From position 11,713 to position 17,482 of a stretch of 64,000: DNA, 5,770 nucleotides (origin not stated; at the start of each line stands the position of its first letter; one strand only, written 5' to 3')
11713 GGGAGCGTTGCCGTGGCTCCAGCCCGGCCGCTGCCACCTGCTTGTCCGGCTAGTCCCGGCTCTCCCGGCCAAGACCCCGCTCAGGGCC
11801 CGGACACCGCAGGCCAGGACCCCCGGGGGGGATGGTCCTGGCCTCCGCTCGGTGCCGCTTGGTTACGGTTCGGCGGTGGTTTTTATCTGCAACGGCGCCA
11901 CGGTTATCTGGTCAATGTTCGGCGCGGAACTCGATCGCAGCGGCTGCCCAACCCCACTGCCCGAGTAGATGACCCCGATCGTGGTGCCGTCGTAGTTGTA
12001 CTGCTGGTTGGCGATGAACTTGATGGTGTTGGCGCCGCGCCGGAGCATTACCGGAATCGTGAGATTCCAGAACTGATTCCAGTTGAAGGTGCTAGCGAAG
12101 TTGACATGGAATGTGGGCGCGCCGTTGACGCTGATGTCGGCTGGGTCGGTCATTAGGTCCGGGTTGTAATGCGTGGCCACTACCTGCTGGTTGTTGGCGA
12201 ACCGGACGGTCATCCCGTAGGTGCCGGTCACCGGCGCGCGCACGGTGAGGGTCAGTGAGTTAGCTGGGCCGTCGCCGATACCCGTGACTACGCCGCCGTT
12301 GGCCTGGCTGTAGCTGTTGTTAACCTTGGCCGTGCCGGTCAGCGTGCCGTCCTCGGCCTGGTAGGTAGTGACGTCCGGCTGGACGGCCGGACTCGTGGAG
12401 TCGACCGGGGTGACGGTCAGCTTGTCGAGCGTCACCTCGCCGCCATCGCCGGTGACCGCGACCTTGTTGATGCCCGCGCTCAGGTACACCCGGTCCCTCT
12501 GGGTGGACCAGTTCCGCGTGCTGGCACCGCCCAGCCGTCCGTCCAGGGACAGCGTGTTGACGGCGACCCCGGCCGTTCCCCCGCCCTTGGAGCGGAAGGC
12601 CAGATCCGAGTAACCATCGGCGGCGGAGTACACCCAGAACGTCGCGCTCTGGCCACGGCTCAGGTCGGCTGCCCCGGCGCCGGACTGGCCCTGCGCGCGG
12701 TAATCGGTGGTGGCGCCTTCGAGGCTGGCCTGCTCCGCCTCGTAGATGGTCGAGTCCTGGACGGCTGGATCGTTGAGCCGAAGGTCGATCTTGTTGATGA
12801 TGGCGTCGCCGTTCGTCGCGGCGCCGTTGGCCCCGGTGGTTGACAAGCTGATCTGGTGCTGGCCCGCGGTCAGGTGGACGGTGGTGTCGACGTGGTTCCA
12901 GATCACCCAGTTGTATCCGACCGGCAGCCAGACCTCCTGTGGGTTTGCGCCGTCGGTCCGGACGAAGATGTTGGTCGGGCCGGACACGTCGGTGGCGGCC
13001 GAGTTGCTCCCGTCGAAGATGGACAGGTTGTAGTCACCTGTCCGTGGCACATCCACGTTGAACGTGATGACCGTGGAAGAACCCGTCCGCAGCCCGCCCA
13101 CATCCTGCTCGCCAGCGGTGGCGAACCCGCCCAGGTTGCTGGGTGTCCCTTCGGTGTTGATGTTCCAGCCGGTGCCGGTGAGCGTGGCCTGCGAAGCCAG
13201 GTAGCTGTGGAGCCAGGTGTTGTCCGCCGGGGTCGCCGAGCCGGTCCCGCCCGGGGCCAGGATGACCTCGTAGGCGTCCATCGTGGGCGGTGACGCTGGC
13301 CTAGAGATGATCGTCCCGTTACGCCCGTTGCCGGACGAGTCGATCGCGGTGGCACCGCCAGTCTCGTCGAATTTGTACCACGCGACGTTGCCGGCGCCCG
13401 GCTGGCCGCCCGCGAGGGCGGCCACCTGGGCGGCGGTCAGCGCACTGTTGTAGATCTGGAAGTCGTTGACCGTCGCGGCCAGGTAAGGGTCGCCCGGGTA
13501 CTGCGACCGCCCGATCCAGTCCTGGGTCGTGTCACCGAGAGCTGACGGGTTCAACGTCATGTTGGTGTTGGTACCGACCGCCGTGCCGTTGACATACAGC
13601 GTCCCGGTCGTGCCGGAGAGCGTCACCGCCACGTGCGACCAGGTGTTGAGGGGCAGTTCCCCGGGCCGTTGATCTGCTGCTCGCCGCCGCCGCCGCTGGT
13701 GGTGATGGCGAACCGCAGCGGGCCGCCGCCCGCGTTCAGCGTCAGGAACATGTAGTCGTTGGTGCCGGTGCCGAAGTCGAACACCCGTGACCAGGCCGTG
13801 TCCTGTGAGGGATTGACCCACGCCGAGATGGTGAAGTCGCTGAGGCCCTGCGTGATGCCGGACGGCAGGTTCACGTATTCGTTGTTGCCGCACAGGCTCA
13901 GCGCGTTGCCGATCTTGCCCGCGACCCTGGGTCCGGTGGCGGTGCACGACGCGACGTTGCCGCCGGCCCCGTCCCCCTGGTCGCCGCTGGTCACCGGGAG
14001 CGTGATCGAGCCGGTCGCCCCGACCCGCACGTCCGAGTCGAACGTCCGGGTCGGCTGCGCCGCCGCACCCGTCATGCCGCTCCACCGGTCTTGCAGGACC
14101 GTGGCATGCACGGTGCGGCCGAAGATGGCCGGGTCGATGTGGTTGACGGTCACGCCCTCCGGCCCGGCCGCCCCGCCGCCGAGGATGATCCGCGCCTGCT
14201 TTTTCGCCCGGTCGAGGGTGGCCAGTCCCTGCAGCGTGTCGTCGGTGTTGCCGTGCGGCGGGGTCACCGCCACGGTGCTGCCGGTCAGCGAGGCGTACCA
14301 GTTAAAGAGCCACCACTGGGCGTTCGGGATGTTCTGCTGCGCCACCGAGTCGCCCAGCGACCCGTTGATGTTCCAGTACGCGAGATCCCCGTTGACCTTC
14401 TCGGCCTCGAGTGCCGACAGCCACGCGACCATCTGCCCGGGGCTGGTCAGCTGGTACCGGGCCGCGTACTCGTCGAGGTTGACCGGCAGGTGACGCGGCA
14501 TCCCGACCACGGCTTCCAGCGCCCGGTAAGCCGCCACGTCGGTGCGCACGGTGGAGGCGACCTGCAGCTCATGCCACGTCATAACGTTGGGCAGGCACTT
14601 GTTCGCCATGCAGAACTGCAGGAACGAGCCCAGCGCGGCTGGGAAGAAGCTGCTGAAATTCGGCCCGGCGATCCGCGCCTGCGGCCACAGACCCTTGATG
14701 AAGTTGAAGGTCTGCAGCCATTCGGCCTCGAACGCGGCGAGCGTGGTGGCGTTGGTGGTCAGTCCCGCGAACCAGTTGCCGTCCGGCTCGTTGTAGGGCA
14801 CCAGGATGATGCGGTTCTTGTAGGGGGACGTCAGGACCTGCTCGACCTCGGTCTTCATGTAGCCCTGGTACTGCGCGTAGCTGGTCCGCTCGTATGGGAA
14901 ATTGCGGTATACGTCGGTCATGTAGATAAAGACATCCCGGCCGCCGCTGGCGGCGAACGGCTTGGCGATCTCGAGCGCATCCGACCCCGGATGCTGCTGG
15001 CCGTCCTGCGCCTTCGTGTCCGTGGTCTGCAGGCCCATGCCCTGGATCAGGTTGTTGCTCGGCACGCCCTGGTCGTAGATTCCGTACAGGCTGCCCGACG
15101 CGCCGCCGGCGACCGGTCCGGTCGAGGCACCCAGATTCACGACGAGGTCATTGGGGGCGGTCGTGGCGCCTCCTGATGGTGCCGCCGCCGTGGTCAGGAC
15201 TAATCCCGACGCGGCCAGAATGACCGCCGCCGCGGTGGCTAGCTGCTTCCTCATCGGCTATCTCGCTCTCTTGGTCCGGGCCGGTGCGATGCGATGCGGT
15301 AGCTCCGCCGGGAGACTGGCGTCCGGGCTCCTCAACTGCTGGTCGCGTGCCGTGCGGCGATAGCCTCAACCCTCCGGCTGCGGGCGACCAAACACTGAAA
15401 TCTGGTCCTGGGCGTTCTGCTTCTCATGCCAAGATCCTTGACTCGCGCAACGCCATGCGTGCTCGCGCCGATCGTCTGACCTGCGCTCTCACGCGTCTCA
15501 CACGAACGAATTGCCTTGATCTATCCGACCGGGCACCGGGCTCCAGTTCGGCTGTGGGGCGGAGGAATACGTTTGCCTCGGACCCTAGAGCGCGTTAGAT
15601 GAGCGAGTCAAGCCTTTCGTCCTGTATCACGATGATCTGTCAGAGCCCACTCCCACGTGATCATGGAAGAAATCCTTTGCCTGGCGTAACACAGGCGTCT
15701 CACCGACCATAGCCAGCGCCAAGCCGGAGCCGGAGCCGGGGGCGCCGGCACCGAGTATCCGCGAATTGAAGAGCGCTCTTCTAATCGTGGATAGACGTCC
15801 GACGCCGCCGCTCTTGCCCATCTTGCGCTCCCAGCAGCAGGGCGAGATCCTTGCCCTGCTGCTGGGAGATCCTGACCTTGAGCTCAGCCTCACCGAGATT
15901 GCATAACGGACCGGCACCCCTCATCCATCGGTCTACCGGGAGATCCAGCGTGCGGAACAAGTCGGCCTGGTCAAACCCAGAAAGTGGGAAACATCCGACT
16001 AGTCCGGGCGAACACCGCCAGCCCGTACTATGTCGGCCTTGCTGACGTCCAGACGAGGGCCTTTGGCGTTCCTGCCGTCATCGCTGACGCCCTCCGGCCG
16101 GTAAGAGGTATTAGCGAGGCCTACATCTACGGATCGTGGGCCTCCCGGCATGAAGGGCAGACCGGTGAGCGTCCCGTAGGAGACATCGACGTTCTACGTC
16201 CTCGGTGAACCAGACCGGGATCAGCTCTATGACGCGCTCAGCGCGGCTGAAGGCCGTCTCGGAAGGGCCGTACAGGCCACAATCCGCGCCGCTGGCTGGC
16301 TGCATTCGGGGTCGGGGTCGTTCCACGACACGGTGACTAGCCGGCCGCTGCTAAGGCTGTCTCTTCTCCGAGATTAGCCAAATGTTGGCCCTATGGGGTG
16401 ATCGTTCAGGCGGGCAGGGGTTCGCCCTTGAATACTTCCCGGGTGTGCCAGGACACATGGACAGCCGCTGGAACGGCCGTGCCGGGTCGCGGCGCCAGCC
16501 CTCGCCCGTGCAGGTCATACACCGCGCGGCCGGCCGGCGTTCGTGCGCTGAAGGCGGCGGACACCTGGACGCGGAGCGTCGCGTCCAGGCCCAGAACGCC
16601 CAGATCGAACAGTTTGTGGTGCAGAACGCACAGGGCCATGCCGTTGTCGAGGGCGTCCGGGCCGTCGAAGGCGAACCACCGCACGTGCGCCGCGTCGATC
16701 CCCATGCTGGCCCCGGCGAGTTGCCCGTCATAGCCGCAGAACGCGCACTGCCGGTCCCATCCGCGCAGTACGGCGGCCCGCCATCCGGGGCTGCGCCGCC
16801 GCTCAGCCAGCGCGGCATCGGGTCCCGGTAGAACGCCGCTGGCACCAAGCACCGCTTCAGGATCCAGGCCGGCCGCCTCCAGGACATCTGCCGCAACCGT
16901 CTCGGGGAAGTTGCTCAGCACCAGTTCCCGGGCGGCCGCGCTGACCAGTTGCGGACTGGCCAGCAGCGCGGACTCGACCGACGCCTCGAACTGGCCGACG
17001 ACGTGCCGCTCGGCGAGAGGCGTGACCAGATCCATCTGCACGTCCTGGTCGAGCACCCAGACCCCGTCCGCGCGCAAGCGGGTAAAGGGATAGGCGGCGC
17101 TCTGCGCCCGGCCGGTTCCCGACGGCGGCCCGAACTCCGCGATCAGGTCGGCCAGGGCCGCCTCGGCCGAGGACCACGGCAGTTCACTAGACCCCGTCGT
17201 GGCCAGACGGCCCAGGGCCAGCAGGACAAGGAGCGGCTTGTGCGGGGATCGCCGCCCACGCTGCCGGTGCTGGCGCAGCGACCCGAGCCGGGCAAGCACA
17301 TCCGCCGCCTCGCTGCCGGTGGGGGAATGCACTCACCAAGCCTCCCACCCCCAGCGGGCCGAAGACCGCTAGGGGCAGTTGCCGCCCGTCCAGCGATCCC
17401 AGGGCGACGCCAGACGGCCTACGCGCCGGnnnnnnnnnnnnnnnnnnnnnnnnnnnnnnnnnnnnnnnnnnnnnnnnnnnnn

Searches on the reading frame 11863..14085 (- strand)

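Call 34: search_protein_families(library=pfam, proteins=[window:11863-14085:-], max_evalue=0.001)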
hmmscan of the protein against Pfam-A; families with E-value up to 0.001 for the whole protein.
window:11863-14085:- (740 aa): 5 families
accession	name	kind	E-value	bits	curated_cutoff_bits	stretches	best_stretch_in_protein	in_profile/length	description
PF13385.13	Laminin_G_3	-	1.9e-19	70.7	27.6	1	140-222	72-151/151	Concanavalin A-like lectin/glucanases superfamily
PF16990.11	CBM_35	-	1.3e-07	32.4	28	0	573-631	1-58/121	Carbohydrate binding module (family 35)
PF03422.21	CBM_6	-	1.3e-07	32.4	28.9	1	319-425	20-117/125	Carbohydrate binding module (family 6)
PF22925.3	TS_C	-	0.00013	22.1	27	0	138-218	121-201/202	Trans-sialidase, C-terminal domain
PF24318.1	DUF7490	-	0.00065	19.7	27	0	322-356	52-86/106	Domain of unknown function (DUF7490)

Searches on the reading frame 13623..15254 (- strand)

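Call 34: search_protein_families(library=pfam, proteins=[window:13623-15254:-], max_evalue=0.001)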
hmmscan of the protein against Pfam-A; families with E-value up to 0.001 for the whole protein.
window:13623-15254:- (543 aa): 1 family
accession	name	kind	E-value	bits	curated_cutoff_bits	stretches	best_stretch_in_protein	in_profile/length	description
PF13385.13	Laminin_G_3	-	1.6e-10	41.8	27.6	1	456-533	2-75/151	Concanavalin A-like lectin/glucanases superfamily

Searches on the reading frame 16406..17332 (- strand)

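Call 34: search_protein_families(library=pfam, proteins=[window:16406-17332:-], max_evalue=0.001)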
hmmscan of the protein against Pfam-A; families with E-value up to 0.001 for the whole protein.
window:16406-17332:- (308 aa): 1 family
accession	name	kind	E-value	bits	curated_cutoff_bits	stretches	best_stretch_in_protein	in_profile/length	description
PF13391.12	HNH_2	-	1.1e-07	32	21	1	196-249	1-65/66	HNH endonuclease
